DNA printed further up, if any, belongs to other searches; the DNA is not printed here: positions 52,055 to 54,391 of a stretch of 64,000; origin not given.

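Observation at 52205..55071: Large fusion enzyme (sugar-phosphate isomerase-type TIM barrel + class-I-aldolase-like barrel) with adjacent DeoR regulator and aminotransferase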

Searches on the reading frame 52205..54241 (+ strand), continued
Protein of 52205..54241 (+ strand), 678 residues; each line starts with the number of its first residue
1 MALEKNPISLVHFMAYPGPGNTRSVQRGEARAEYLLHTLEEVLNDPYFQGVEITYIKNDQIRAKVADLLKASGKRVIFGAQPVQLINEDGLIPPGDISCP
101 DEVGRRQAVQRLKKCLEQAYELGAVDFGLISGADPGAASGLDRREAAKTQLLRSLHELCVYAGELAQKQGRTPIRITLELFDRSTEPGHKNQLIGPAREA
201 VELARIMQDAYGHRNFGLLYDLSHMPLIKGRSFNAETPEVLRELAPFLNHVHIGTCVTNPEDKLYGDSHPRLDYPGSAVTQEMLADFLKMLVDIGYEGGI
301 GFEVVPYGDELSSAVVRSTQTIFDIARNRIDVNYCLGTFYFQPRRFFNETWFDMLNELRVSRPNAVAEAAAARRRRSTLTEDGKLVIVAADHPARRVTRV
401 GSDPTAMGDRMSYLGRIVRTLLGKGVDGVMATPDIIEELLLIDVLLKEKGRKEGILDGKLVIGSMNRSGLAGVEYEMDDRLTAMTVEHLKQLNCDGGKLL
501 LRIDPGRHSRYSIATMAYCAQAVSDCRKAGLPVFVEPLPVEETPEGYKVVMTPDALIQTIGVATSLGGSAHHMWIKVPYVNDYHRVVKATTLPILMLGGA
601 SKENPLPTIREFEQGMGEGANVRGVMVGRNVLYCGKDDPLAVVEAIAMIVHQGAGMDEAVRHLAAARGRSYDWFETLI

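Call 9: find_encoding_contigs(protein=P0050, flank=10000, max_places=2)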
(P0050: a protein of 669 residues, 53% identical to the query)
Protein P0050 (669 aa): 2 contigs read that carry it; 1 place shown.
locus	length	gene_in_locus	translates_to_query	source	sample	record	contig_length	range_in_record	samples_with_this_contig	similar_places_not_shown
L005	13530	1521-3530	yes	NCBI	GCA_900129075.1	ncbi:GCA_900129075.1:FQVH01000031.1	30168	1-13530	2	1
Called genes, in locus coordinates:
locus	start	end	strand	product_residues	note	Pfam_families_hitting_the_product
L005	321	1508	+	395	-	PF00155:Aminotran_1_2, PF01041:DegT_DnrJ_EryC1 (weak)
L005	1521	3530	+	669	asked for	PF01261:AP_endonuc_2, PF22649:Cgl0159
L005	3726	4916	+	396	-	PF01047:MarR (weak), PF13412:HTH_24, PF00480:ROK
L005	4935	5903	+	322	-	PF00480:ROK, PF01869:BcrAD_BadFG (faint)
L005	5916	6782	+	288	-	PF01116:F_bP_aldolase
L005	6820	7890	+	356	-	PF10432:bact-PGI_C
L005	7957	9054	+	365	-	PF04015:DUF362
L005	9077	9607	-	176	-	PF02572:CobA_CobO_BtuR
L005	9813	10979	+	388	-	PF00266:Aminotran_5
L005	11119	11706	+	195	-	PF00440:TetR_N, PF17932:TetR_C_24 (weak)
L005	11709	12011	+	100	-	-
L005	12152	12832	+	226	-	PF00072:Response_reg, PF00486:Trans_reg_C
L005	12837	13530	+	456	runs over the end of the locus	PF00672:HAMP, PF00512:HisKA, PF02518:HATPase_c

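Call 10: find_encoding_contigs(protein=P0099, flank=10000, max_places=2)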
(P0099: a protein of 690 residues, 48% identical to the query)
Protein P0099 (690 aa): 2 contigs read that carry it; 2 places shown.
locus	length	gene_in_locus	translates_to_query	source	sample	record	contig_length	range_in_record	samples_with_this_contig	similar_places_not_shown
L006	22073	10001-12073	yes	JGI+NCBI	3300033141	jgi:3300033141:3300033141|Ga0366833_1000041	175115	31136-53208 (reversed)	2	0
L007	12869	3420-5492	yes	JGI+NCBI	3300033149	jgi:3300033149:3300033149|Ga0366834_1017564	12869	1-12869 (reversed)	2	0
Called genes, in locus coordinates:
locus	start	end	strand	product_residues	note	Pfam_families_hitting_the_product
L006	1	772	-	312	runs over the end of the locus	PF00892:EamA, PF06800:Sugar_transport (weak), PF00892:EamA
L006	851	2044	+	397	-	PF05343:Peptidase_M42 (faint), PF04389:Peptidase_M28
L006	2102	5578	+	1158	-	PF19543:GH123_N (weak), PF13320:GH123_cat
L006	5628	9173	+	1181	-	PF19543:GH123_N (weak), PF13320:GH123_cat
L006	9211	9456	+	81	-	-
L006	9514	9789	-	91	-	-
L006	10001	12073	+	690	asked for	PF01261:AP_endonuc_2, PF22649:Cgl0159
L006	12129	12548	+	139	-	PF08915:tRNA-Thr_ED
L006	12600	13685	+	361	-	-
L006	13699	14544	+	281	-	-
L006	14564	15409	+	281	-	-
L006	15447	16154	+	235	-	PF00227:Proteasome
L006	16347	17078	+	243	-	PF06283:ThuA (weak)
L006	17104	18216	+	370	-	PF13353:Fer4_12 (faint), PF04055:Radical_SAM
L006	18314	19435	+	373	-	PF00633:HHH (faint), PF14520:HHH_5, PF00254:FKBP_C (faint)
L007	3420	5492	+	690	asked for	PF01261:AP_endonuc_2, PF22649:Cgl0159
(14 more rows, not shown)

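Call 12: find_encoding_contigs(protein=P0020, flank=10000, max_places=1)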
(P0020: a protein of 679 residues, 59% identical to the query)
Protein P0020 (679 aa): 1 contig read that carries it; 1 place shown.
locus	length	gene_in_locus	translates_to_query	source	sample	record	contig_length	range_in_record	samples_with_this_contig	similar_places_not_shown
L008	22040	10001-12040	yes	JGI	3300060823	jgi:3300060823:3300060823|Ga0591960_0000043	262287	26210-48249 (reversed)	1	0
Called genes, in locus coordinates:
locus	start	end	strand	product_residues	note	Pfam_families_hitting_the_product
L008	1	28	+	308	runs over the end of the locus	PF00480:ROK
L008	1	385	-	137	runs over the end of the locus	PF13560:HTH_31 (weak), PF01381:HTH_3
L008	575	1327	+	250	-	PF13620:CarboxypepD_reg (weak), PF07486:Hydrolase_2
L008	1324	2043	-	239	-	PF13620:CarboxypepD_reg (faint), PF07486:Hydrolase_2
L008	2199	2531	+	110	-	-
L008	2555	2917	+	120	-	PF02452:PemK_toxin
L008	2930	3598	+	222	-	PF07722:Peptidase_C26, PF00117:GATase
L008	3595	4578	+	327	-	PF06089:Asparaginase_II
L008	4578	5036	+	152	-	PF02367:TsaE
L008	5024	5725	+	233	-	PF00814:TsaD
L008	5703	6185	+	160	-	PF13302:Acetyltransf_3 (weak), PF13673:Acetyltransf_10, PF00583:Acetyltransf_1, PF13508:Acetyltransf_7, PF08445:FR47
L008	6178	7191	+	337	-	PF00814:TsaD, PF22521:HypF_C_2, PF02543:Carbam_trans_N (weak)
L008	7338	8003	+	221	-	PF03816:LytR_cpsA_psr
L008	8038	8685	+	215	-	PF00923:TAL_FSA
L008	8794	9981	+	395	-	PF00155:Aminotran_1_2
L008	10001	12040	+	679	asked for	PF01261:AP_endonuc_2, PF22649:Cgl0159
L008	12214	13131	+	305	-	PF01261:AP_endonuc_2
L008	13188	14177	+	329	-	PF00389:2-Hacid_dh, PF02826:2-Hacid_dh_C, PF03446:NAD_binding_2 (weak)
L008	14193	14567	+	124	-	PF04126:Cyclophil_like, PF18050:Cyclophil_like2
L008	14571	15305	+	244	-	PF04029:2-ph_phosp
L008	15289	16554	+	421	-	PF03453:MoeA_N, PF00994:MoCF_biosynth, PF03454:MoeA_C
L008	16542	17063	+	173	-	PF01967:MoaC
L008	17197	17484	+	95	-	PF00166:Cpn10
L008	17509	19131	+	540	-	PF00118:Cpn60_TCP1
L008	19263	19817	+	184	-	PF00156:Pribosyltran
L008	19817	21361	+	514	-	PF00117:GATase, PF07722:Peptidase_C26 (faint), PF02540:NAD_synthase (faint), PF00958:GMP_synt_C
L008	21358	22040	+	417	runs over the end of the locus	PF13393:tRNA-synt_His, PF00587:tRNA-synt_2b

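Call 13: find_encoding_contigs(protein=P0066, flank=10000, max_places=1)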
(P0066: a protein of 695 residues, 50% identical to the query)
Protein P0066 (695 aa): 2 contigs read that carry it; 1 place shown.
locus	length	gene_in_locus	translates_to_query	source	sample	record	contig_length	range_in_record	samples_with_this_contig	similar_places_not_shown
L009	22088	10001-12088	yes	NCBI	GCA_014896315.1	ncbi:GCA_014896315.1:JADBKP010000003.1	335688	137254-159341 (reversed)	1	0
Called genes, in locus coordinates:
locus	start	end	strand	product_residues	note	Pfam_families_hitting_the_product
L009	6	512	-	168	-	PF00383:dCMP_cyt_deam_1, PF14437:MafB19-deam, PF14439:Bd3614-deam (weak)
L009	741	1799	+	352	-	PF13379:NMT1_2, PF03180:Lipoprotein_9 (weak), PF09084:NMT1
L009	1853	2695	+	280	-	PF00528:BPD_transp_1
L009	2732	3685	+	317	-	PF00005:ABC_tran, PF13304:AAA_21 (faint)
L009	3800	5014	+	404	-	PF00988:CPSase_sm_chain, PF00117:GATase, PF07722:Peptidase_C26 (weak)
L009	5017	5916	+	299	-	PF10418:DHODB_Fe-S_bind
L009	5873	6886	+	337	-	PF01180:DHO_dh, PF01207:Dus (weak)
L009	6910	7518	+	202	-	PF00156:Pribosyltran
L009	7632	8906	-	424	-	PF02812:ELFV_dehydrog_N, PF00208:ELFV_dehydrog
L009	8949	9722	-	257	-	PF02082:Rrf2 (faint), PF08100:Dimerisation (faint), PF09339:HTH_IclR, PF01614:IclR_C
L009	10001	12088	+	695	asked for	PF01261:AP_endonuc_2, PF22649:Cgl0159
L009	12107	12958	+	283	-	-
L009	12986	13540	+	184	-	PF12822:ECF_trnsprt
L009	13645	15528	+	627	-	PF10157:BORCS6 (faint), PF07889:DUF1664 (faint), PF00672:HAMP, PF20155:TMP_3 (faint), PF00015:MCPsignal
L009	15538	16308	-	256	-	PF01872:RibD_C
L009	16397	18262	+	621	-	PF00128:Alpha-amylase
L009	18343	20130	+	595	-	-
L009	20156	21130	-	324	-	PF23446:LysM1_NFP_LYK (faint), PF23457:LysM2_NFP (faint), PF23462:LysM3_NFP (faint), PF23472:LysM2_CERK1_LYK3_4_5 (faint), PF01476:LysM, PF23473:LysM3_LYK4_5, PF01476:LysM, PF07486:Hydrolase_2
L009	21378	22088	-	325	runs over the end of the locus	PF00704:Glyco_hydro_18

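Call 14: find_encoding_contigs(protein=P0060, flank=10000, max_places=2)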
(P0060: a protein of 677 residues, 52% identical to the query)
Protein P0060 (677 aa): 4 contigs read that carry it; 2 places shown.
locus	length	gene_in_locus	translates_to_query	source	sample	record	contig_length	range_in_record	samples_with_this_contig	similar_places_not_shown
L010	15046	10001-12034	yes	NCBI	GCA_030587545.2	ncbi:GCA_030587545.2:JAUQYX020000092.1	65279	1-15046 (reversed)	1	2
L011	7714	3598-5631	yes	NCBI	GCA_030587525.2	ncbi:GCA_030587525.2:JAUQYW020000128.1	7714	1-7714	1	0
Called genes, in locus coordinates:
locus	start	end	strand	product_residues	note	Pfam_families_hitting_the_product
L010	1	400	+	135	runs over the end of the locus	-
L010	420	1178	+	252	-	PF03965:Penicillinase_R (faint), PF12840:HTH_20 (faint), PF13412:HTH_24 (faint), PF24266:HTH_HVO_0163_N (weak)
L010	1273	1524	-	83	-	-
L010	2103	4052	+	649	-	PF17297:PEPCK_N, PF00821:PEPCK_GTP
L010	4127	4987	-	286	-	PF01555:N6_N4_Mtase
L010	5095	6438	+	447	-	PF01555:N6_N4_Mtase (weak)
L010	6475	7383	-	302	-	-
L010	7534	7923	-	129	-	-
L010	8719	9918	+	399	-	PF00155:Aminotran_1_2, PF01041:DegT_DnrJ_EryC1 (weak)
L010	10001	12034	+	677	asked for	PF01261:AP_endonuc_2, PF22649:Cgl0159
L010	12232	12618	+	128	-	-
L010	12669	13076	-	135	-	-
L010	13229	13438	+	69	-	-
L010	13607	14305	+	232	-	PF13549:ATP-grasp_5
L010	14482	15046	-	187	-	?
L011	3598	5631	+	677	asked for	PF01261:AP_endonuc_2, PF22649:Cgl0159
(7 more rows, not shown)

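Call 18: find_related_loci(query=A1, collection=genome_contigs, flank=10000)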
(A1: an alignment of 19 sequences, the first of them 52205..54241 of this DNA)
Query A1 (678 aa) in genome_contigs; peptide patterns used: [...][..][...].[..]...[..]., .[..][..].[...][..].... (x = any residue, [..] = any of these).
600 stretches matched a pattern (row limit reached: there are more); 571 encode a relative of the query (tblastn E <= 1e-3); the best 80 are kept; 80 distinct loci.
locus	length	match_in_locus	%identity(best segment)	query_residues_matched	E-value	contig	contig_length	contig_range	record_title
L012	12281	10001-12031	76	1-678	0e+0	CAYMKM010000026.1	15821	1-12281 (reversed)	MAG TPA_asm: uncultured Clostridia bacterium isolate binchicken_co139_800 genome assembly, contig: NODE_7575_length_1582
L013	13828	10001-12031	59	1-678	0e+0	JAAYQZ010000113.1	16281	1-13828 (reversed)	MAG: Bacillota bacterium isolate AS23ysBPME_124 177768_AS23, whole genome shotgun sequence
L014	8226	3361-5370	58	1-675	0e+0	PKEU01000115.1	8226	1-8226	MAG: bacterium isolate RSA8 c_000000002646, whole genome shotgun sequence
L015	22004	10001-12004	55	1-670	0e+0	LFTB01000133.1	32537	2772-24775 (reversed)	MAG: Clostridia bacterium DTU084 scaffold15448, whole genome shotgun sequence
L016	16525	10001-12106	47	1-671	0e+0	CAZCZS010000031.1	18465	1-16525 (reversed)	MAG TPA_asm: uncultured Mesoaciditoga sp. isolate SRP163575_co3_188 genome assembly, contig: NODE_3117_length_18465_cov_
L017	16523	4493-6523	48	1-678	0e+0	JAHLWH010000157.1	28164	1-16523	MAG: Promethearchaeota archaeon isolate 6H3_1 k141_53661, whole genome shotgun sequence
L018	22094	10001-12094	46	1-672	0e+0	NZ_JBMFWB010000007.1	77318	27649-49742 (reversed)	MAG: Athalassotoga sp. isolate KM4364-07 NODE_7_length_77318_cov_57.634292, whole genome shotgun sequence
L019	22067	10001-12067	45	1-674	0e+0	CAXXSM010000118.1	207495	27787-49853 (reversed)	MAG: bacterium isolate 04c6e7c0-51ca-4241-8bf9-7f12ca1f9b1d genome assembly, contig: contig_118, whole genome shotgun se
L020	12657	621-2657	46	1-674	0e+0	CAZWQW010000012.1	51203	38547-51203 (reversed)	MAG TPA_asm: uncultured bacterium isolate binchicken_co27_440 genome assembly, contig: NODE_1137_length_51203_cov_12.837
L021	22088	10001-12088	52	1-678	0e+0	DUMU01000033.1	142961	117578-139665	MAG TPA_asm: Bacillota bacterium isolate AS04akNAM_94 28101_AS04, whole genome shotgun sequence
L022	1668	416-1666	62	1-417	0e+0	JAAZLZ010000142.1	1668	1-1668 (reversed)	MAG: Bacillota bacterium isolate AS23ysBPME_287 112312_AS23, whole genome shotgun sequence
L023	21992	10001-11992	41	1-667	5e-156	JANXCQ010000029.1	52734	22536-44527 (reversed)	MAG: Gemmatales bacterium isolate SKYB77 NODE_29_length_52734_cov_43.823879, whole genome shotgun sequence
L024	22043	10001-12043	45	1-668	0e+0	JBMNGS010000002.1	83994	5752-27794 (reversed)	MAG: bacterium isolate SBF912LR0HQ0026 contig_38284, whole genome shotgun sequence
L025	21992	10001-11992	40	1-667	6e-153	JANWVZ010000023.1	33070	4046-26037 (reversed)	MAG: Gemmatales bacterium isolate SKYG129 NODE_23_length_33070_cov_4.423484, whole genome shotgun sequence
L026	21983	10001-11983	40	8-674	9e-140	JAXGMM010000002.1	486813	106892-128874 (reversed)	MAG: Anaerolineae bacterium isolate AnMBR.bin232 bin232_2, whole genome shotgun sequence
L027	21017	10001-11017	49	331-672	6e-103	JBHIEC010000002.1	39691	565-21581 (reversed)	MAG: Anaerolineae bacterium isolate b3.sp2_bin.41 NODE_156_length_39691_cov_8.316303, whole genome shotgun sequence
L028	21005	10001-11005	49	335-672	1e-98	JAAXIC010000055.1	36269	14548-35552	MAG: Chloroflexota bacterium isolate Plut_88905 unfiltered_Plut_88905_genomic_contig_802109, whole genome shotgun sequen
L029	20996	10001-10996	49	338-672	1e-97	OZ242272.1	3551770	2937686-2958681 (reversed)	MAG: Chloroflexota bacterium isolate e1420fa2-ce91-4a5a-b5ce-1a2ec9efecdf genome assembly, chromosome: 1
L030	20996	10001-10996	49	338-672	4e-97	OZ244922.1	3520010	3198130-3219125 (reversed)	MAG: Chloroflexota bacterium isolate ead8ffbb-32b5-46cb-8623-33c4fc8e8bc9 genome assembly, chromosome: 1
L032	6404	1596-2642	44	327-678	4e-95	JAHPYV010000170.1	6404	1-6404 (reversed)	MAG: Promethearchaeati archaeon isolate LC30 NODE_3802_length_6404_cov_5.613640, whole genome shotgun sequence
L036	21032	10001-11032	46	332-678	2e-92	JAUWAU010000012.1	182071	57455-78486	MAG: Armatimonadota bacterium isolate CSMAG_1302 CSMAG_1302_k141_172256_length_182071_cov_30.2276, whole genome shotgun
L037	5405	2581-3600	46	333-674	2e-92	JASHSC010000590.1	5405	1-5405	MAG: Terriglobia bacterium isolate JOPF117 JOPF_AWAY_contig_1254441, whole genome shotgun sequence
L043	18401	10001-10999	43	339-674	9e-88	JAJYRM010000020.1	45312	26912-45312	MAG: Bacteroidetes bacterium isolate DX1.bin11 NODE_1091_length_45312_cov_5.322364, whole genome shotgun sequence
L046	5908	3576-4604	41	332-677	4e-87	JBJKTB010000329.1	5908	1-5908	MAG: Ignavibacteriaceae bacterium isolate Bin_97 S1Ck127_2778802_flag_0_multi_4.9862_len_5908, whole genome shotgun sequ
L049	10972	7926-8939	46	334-672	2e-92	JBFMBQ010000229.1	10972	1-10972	MAG: bacterium isolate MAG168 MAG168_229, whole genome shotgun sequence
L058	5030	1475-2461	46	341-672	7e-85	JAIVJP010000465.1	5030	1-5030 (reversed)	MAG: Acidobacteria bacterium isolate MAG56 MTG56_34674, whole genome shotgun sequence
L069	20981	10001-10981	42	340-669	2e-76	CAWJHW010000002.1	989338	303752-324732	MAG: uncultured candidate division NC10 bacterium isolate MFD03726.bin.1.177 genome assembly, contig: contig_18816, whol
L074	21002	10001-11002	43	341-677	3e-70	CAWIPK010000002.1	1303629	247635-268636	MAG: uncultured Chloroflexia bacterium isolate MFD01721.bin.1.56 genome assembly, contig: contig_13134, whole genome sho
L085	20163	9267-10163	37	339-651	3e-55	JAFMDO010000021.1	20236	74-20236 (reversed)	MAG: Pontimonas sp. isolate CPBay_Spr30G08_80 NODE_1498_length_20236_cov_6.936178, whole genome shotgun sequence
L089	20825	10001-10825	39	345-633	6e-54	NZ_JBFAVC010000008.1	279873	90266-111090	Agromyces sp. NPDC052230 NPDC052230_20_F4.ctg-0008, whole genome shotgun sequence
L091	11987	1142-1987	39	355-650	1e-53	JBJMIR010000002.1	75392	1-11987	MAG: Propionibacteriaceae bacterium isolate 12C18O_48h_100_P08_coass_bin_1 k141_1087298, whole genome shotgun sequence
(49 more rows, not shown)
